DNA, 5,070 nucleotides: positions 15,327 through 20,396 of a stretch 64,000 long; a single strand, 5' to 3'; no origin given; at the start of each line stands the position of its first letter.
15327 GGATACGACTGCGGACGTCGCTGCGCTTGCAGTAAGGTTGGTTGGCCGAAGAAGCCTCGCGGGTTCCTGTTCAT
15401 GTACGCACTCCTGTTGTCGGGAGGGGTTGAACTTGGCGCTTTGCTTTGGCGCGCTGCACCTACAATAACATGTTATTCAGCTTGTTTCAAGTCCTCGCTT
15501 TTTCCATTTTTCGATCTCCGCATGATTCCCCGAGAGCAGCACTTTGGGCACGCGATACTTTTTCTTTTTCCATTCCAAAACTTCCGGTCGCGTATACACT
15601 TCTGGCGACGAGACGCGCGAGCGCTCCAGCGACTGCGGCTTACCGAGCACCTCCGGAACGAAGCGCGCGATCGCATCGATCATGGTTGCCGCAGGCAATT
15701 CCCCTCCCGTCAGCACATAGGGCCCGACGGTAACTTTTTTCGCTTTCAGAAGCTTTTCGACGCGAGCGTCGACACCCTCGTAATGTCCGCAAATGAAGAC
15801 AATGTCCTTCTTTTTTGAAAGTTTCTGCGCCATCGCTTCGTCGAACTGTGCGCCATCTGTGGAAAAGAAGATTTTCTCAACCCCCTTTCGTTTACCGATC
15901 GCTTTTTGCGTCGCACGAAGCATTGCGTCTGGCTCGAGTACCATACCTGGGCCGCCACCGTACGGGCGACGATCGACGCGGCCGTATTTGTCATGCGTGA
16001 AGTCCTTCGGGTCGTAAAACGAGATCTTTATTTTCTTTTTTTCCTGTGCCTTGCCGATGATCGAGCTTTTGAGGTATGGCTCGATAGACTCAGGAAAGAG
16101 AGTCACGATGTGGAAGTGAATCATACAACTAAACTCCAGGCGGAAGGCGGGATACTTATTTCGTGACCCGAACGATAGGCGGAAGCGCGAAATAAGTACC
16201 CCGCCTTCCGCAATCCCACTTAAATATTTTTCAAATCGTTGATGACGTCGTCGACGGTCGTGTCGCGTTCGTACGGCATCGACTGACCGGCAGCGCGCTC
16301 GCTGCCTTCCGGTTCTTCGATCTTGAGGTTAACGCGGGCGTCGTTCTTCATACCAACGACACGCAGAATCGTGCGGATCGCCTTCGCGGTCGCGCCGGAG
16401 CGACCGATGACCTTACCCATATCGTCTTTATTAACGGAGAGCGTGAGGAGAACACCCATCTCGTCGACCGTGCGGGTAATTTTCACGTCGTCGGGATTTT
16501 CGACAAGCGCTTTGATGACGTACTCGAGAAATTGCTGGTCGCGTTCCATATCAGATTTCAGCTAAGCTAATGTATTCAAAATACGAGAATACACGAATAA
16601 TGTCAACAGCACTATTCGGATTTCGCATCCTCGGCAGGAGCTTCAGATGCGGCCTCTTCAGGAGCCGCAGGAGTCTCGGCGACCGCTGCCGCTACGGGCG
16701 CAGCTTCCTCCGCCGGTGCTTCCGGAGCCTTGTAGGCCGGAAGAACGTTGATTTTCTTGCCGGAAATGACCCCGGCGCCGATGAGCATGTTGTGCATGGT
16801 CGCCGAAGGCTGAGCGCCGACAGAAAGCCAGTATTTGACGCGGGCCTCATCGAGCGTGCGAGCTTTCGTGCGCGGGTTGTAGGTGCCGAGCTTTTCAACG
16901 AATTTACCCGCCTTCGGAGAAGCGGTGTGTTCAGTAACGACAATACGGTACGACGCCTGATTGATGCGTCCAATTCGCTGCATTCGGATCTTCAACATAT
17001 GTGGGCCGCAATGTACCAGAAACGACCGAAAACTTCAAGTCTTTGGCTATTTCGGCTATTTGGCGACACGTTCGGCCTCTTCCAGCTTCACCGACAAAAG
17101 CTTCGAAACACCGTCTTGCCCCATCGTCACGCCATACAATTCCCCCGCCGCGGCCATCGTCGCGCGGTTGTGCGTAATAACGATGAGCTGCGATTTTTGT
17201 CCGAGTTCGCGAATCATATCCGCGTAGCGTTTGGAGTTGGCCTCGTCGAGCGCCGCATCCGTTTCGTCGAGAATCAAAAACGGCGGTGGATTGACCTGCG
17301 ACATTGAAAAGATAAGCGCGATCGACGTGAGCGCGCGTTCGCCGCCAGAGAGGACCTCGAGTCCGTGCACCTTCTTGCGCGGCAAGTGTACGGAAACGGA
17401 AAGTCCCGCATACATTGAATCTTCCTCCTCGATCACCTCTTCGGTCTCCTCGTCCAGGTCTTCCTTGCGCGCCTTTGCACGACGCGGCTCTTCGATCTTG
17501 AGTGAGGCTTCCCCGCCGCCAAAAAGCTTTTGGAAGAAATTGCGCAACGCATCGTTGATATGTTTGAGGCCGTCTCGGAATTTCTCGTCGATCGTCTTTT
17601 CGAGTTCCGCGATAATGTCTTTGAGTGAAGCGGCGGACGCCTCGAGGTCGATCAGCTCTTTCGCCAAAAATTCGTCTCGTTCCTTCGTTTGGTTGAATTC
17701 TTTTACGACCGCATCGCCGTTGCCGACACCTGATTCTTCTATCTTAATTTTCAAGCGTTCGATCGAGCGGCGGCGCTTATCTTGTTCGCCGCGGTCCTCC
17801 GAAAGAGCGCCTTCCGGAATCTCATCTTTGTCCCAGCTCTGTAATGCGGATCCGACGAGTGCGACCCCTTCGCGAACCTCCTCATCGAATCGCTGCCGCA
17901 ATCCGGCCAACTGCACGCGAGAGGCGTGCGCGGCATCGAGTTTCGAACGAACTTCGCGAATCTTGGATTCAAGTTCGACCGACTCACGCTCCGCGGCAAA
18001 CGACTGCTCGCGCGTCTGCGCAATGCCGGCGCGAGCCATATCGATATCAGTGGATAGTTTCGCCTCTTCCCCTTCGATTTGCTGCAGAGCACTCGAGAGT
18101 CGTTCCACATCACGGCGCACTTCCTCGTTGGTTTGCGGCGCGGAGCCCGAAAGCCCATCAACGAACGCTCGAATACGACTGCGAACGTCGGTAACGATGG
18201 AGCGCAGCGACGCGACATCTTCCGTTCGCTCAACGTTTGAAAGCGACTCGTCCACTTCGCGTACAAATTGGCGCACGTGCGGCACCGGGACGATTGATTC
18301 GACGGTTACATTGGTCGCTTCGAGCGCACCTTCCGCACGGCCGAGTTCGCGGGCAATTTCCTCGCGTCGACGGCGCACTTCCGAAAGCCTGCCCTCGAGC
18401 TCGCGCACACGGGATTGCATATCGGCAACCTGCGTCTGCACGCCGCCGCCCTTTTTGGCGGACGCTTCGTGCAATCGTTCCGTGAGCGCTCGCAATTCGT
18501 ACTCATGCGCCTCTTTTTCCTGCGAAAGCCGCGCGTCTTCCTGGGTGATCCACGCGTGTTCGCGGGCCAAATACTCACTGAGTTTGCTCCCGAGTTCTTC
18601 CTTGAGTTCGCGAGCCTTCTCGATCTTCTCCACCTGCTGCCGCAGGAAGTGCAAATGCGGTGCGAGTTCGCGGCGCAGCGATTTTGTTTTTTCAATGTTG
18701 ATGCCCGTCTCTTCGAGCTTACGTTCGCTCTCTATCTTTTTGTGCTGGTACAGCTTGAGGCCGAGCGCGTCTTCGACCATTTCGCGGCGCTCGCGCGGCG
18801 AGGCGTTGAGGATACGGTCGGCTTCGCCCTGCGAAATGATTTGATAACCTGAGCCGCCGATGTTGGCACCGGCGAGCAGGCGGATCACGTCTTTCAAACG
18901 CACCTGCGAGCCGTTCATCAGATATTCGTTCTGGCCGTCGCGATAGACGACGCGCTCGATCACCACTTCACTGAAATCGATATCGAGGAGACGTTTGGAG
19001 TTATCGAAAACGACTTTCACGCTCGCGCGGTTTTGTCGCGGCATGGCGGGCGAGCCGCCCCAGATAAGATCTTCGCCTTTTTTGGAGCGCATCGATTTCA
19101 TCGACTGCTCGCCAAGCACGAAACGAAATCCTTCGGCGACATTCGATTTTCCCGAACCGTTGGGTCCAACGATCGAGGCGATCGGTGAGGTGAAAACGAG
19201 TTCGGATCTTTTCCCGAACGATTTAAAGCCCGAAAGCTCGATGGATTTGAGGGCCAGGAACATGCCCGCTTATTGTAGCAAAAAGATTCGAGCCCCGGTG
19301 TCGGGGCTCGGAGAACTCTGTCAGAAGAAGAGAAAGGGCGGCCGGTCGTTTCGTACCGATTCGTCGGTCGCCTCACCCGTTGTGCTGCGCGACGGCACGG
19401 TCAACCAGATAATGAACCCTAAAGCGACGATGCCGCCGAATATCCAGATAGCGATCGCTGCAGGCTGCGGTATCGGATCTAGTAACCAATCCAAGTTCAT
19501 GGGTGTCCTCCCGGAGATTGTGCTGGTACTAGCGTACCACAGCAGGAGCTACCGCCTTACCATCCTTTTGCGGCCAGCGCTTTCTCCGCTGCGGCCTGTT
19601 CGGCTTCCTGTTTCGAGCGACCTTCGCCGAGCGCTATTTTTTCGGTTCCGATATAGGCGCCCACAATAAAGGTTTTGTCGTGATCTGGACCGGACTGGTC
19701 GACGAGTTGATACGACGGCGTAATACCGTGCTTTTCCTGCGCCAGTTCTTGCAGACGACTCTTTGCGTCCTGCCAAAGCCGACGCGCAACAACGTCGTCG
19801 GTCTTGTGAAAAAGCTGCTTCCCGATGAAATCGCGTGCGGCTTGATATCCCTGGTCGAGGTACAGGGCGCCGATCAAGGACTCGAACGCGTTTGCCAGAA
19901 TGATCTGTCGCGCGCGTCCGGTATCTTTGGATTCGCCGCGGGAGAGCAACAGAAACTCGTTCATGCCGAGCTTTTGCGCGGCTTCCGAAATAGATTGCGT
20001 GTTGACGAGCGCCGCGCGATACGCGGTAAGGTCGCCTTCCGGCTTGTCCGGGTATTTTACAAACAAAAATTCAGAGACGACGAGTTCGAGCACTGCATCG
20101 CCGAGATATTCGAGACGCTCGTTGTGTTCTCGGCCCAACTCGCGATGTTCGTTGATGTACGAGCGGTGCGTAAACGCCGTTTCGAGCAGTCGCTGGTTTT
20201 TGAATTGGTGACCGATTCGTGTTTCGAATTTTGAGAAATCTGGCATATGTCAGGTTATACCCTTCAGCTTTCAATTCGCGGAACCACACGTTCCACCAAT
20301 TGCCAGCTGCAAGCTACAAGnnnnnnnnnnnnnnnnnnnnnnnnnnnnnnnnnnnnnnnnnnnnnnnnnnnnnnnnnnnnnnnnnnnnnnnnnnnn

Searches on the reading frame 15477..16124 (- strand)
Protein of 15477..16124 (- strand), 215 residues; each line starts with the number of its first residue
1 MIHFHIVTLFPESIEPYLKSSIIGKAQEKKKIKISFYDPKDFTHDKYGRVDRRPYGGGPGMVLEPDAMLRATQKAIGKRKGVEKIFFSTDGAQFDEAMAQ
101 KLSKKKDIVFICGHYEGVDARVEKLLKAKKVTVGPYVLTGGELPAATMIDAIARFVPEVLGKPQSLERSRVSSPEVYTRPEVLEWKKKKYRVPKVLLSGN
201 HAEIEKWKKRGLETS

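Call 95: search_protein_families(library=pfam, proteins=[window:15477-16124:-], max_evalue=0.0001)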
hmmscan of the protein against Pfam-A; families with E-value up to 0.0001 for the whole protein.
window:15477-16124:- (215 aa): 1 family
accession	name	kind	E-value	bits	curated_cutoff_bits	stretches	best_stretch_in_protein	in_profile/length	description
PF01746.26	tRNA_m1G_MT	-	3.6e-43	148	27.3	1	24-210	2-186/195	tRNA (Guanine-1)-methyltransferase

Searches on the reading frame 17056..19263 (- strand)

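Call 12: search_protein_families(library=pfam, proteins=[window:17056-19263:-], max_evalue=0.001)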
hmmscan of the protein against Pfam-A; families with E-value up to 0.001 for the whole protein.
window:17056-19263:- (735 aa): 6 families
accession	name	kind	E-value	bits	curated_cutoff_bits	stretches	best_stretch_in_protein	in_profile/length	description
PF02463.25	SMC_N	-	1.5e-65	221.2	40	1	5-720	2-219/220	RecF/RecN/SMC N terminal domain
PF13476.12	AAA_23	-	6.3e-12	47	27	1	7-228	1-197/201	AAA domain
PF13175.12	AAA_15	-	3e-11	44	32.1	1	5-292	3-259/374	AAA ATPase domain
PF13304.12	AAA_21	-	6.7e-10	40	27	1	28-51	1-24/304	AAA domain, putative AbiEii toxin, Type IV TA system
PF04513.17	Baculo_PEP_C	-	7.2e-05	23.3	38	0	349-397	31-80/140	Baculovirus polyhedron envelope protein, PEP, C terminus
PF00005.33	ABC_tran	-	9e-05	23.5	25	0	28-46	13-31/137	ABC transporter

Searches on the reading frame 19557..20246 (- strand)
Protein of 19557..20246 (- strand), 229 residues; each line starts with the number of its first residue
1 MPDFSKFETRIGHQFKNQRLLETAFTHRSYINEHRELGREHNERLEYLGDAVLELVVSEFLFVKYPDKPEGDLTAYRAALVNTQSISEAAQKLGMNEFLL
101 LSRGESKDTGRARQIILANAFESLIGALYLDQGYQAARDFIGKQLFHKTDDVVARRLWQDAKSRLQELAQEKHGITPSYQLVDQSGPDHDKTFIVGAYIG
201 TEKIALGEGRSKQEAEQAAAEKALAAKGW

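Call 12: search_protein_families(library=pfam, proteins=[window:19557-20246:-], max_evalue=0.001)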
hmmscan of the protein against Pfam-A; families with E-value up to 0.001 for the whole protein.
window:19557-20246:- (229 aa): 4 families
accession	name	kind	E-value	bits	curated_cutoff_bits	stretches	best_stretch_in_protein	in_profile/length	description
PF14622.11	Ribonucleas_3_3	-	1.6e-39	135.4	35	1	17-147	1-126/128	Ribonuclease-III-like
PF00636.31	Ribonuclease_3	-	1.7e-26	93.4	27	1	43-133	1-102/102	Ribonuclease III domain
PF00035.32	dsrm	-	5.4e-19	69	23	1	161-225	1-64/66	Double-stranded RNA binding motif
PF22935.1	RM44_endonuclase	-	4.1e-13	50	27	1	7-128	9-139/139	Large ribosomal subunit protein mL44, endonuclease domain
